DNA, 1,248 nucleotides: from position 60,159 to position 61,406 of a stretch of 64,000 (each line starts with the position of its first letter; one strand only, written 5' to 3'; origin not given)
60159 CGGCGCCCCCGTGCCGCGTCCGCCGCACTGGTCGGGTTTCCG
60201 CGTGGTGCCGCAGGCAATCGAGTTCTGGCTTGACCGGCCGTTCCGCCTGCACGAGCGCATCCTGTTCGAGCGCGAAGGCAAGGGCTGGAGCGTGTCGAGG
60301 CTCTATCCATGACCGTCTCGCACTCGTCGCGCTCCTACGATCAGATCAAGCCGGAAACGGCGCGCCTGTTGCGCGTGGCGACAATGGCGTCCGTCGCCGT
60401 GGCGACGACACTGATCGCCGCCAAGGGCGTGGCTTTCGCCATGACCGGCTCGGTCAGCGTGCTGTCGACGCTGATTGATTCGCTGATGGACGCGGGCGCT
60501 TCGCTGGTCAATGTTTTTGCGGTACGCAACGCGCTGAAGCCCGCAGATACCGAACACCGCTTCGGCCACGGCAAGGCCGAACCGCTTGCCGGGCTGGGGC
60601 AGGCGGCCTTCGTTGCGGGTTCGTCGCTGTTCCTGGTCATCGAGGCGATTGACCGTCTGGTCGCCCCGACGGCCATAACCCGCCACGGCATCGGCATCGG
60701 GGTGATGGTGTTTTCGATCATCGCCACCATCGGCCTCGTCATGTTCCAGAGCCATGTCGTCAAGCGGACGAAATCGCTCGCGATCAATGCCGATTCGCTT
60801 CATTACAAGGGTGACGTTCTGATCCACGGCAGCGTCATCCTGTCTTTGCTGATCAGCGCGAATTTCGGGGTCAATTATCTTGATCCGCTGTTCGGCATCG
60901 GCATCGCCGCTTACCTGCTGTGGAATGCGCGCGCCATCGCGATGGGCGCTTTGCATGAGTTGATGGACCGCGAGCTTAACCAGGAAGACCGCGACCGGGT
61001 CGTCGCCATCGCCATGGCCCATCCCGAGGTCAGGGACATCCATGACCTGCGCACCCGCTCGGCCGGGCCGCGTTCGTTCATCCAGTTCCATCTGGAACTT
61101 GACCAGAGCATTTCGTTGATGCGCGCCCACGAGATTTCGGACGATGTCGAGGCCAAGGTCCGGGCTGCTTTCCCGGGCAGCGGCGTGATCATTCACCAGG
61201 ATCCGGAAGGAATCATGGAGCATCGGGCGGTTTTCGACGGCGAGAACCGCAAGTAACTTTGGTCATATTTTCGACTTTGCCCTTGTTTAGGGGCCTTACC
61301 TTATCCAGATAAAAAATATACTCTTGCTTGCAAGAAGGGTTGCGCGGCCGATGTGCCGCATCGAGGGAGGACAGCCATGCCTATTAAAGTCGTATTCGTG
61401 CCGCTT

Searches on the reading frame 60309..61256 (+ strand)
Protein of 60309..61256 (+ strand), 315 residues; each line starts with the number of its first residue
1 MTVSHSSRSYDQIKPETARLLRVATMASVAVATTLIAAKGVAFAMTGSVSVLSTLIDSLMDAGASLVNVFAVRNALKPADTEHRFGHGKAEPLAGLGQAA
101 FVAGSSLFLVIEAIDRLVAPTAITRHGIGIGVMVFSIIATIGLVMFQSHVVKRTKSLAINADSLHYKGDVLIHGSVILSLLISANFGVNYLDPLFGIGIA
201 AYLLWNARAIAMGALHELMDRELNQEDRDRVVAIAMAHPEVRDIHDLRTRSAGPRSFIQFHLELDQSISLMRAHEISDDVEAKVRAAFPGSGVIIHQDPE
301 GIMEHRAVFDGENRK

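Call 81: search_protein_families(library=pfam, proteins=[window:60309-61256:+], max_evalue=0.001)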
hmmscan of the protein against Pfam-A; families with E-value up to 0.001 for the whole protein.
window:60309-61256:+ (315 aa): 2 families
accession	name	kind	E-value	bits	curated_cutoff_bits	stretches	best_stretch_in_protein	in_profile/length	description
PF01545.26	Cation_efflux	-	2.6e-37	129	26.6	1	26-219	2-198/198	Cation efflux family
PF16916.11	ZT_dimer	-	9.2e-24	83.7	26.7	1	224-300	2-78/78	Dimerisation domain of Zinc Transporter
